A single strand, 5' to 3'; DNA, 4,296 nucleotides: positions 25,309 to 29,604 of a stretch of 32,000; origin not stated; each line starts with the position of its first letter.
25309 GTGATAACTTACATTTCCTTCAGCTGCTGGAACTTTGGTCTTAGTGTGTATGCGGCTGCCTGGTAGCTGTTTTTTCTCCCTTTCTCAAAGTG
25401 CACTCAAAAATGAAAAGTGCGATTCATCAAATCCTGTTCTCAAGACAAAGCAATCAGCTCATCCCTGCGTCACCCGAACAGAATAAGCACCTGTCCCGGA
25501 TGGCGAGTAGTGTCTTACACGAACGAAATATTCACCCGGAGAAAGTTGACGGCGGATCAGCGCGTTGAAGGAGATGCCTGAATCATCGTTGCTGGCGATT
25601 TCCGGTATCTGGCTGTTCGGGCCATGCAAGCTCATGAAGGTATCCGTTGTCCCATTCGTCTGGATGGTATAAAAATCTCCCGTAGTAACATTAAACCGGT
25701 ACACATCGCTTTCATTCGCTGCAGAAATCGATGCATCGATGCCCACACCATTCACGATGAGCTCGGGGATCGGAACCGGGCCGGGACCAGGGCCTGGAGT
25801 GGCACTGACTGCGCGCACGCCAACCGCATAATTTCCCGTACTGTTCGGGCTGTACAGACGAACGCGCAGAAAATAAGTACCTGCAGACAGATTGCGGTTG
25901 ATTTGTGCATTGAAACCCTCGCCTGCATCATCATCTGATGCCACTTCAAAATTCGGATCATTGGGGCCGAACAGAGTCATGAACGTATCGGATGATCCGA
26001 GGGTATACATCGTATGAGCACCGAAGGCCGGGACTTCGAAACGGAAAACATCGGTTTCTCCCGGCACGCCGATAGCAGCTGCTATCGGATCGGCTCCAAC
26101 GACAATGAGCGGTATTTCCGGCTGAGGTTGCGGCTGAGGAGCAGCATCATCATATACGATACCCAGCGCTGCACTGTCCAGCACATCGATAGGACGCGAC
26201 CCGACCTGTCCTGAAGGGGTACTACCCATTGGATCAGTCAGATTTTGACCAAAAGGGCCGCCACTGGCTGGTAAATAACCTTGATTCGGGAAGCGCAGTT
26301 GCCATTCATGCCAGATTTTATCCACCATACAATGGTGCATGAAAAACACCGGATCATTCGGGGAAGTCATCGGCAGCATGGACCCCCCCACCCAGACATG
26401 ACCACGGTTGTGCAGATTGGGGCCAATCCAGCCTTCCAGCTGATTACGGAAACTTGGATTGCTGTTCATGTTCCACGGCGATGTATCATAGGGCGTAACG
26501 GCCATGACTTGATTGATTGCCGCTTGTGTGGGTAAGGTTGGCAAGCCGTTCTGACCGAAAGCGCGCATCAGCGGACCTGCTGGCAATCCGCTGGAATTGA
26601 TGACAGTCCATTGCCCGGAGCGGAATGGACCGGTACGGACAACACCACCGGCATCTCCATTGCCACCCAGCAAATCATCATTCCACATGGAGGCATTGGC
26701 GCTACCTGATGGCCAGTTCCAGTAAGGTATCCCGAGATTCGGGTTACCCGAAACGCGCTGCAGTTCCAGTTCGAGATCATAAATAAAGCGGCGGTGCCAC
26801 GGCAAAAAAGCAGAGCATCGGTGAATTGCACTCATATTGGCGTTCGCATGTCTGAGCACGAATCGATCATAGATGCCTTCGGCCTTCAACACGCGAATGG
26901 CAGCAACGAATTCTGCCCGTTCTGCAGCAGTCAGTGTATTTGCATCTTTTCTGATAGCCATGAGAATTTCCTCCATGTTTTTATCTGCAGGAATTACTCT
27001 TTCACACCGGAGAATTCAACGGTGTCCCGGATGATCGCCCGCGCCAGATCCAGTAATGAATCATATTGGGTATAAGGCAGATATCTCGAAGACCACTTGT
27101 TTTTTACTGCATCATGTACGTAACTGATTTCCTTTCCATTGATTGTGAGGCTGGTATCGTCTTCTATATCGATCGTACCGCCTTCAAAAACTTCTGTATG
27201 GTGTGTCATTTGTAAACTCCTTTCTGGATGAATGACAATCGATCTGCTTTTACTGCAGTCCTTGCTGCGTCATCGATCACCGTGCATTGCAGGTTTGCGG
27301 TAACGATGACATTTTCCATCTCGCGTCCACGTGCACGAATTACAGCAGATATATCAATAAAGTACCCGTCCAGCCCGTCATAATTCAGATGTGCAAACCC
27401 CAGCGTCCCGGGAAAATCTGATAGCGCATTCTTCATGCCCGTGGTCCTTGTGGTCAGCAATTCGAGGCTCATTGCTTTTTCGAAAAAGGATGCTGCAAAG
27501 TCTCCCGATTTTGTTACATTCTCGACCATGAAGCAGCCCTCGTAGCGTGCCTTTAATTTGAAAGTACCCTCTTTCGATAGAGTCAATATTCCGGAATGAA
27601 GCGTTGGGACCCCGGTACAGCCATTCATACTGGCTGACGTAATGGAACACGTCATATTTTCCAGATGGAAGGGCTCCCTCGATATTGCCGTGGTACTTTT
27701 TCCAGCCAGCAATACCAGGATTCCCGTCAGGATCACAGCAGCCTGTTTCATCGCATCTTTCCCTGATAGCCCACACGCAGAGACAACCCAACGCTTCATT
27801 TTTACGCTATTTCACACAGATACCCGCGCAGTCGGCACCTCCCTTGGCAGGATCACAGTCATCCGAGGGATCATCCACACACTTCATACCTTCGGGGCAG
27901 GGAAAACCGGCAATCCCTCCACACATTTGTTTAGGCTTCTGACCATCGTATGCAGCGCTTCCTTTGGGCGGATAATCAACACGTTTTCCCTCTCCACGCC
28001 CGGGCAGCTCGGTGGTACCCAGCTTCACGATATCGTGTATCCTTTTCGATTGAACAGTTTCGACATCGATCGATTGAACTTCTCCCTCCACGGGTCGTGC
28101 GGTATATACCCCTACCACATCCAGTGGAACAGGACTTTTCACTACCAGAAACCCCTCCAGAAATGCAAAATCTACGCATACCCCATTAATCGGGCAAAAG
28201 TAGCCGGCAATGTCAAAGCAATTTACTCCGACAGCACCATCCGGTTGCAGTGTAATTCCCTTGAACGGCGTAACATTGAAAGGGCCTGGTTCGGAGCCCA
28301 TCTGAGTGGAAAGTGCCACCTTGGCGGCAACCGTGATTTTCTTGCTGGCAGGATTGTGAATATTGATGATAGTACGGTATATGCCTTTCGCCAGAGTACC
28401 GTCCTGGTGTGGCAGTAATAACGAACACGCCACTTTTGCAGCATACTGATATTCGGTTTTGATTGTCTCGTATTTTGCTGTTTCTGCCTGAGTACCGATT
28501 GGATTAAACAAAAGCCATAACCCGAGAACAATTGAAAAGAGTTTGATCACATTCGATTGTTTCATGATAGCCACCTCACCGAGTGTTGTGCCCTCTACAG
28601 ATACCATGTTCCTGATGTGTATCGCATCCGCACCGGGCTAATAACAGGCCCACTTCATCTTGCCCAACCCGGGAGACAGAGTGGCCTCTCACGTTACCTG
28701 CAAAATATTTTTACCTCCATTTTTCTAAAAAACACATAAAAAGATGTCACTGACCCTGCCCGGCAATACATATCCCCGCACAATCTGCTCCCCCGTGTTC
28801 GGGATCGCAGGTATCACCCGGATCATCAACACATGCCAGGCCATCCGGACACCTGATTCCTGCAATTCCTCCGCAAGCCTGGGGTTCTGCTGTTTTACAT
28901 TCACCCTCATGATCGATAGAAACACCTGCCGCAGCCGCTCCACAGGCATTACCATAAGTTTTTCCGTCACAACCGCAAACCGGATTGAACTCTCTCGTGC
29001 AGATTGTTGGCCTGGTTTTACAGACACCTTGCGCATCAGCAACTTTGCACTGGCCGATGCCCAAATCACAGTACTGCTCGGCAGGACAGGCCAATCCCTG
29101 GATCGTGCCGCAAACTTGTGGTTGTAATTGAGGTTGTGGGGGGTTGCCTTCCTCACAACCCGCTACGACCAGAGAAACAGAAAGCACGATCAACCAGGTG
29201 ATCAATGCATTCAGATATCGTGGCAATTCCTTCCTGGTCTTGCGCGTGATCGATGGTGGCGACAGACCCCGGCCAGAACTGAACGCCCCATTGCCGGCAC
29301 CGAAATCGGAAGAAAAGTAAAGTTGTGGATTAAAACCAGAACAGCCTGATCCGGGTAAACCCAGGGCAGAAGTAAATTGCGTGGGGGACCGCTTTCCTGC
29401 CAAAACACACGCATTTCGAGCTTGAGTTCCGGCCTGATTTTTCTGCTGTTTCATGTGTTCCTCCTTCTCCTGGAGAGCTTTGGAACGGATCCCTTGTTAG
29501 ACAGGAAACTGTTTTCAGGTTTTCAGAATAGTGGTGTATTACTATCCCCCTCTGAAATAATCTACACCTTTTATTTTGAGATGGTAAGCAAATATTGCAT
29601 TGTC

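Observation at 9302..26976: Island packed with O2/peroxide-activating enzymes: candidate multi-step bacterial oxylipin system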

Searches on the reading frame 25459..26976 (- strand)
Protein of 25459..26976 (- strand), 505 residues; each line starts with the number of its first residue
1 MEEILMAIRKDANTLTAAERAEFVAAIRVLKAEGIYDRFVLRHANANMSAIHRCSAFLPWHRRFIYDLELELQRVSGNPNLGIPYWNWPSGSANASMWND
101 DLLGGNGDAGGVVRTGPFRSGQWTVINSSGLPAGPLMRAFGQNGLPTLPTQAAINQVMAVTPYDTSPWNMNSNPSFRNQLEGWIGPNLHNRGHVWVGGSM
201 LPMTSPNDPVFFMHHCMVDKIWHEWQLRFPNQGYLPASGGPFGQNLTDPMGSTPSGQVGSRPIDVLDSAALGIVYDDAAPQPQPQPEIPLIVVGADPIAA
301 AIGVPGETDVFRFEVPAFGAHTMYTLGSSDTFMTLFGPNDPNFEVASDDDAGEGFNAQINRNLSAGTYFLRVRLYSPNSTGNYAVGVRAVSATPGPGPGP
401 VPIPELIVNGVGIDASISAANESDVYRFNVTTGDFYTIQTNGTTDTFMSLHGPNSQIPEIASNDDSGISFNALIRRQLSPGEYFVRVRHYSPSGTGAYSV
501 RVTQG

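Call 3: search_protein_families(library=pfam, proteins=[window:25459-26976:-], max_evalue=0.01)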
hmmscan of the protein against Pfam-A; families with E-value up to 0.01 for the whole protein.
window:25459-26976:- (505 aa): 3 families
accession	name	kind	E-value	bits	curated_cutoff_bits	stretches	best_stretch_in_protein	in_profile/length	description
PF00264.25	Tyrosinase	-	2.3e-42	146.2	22.6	1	35-226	3-212/214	Common central domain of tyrosinase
PF04151.21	PPC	-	2.5e-21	76.7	25.9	2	423-488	2-69/70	Bacterial pre-peptidase C-terminal domain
PF07495.19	Y_Y_Y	-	0.0038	17.5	26.6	0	361-384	33-56/65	Y_Y_Y domain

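Call 5: search_protein_families(library=ncbifam, proteins=[window:25459-26976:-], max_evalue=0.01)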
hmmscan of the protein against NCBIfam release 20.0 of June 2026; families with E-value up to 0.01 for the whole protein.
window:25459-26976:- (505 aa): 4 families
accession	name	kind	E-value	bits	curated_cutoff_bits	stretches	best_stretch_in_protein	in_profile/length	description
NF047834.1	TyrosinaseMelC2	equivalog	3.5e-75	252.7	450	1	6-267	1-264/272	tyrosinase MelC2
NF041220.1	BagH_FevF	exception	2.5e-42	145.1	630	1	6-238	2-272/305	bagremycin/ferroverdin biosynthesis o-aminophenol oxidase BagH/FevF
NF050131.1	BGluronaseAbsR1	equivalog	3.2e-14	52.7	650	2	304-385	275-358/361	beta-glucuronidase AbsR1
NF038127.1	FDP_fam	subfamily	1.5e-07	31.9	29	2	319-382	40-115/150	DVUA0089 family protein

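Call 84: search_protein_families(library=padloc, proteins=[window:25459-26976:-], max_evalue=0.001)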
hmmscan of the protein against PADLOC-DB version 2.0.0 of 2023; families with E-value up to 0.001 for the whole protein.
window:25459-26976:- (505 aa): 0 families

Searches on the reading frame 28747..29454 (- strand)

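Call 44: search_protein_families(library=pfam, proteins=[window:28747-29454:-], max_evalue=10)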
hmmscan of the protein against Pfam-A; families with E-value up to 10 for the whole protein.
window:28747-29454:- (235 aa): 4 families
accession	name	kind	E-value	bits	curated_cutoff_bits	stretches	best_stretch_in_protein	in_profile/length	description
PF00050.26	Kazal_1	-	7.6e-09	35.9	21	1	145-186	1-49/49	Kazal-type serine protease inhibitor domain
PF03534.18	SpvB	-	2.4e-07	30.7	22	1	32-82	12-63/287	Salmonella virulence plasmid 65kDa B protein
PF07648.20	Kazal_2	-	0.00018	22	22.8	1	149-186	3-48/48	Kazal-type serine protease inhibitor domain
PF21287.3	Kazal_CFAI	-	4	8.3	27.7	1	149-173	4-28/46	Complement factor I, KAZAL domain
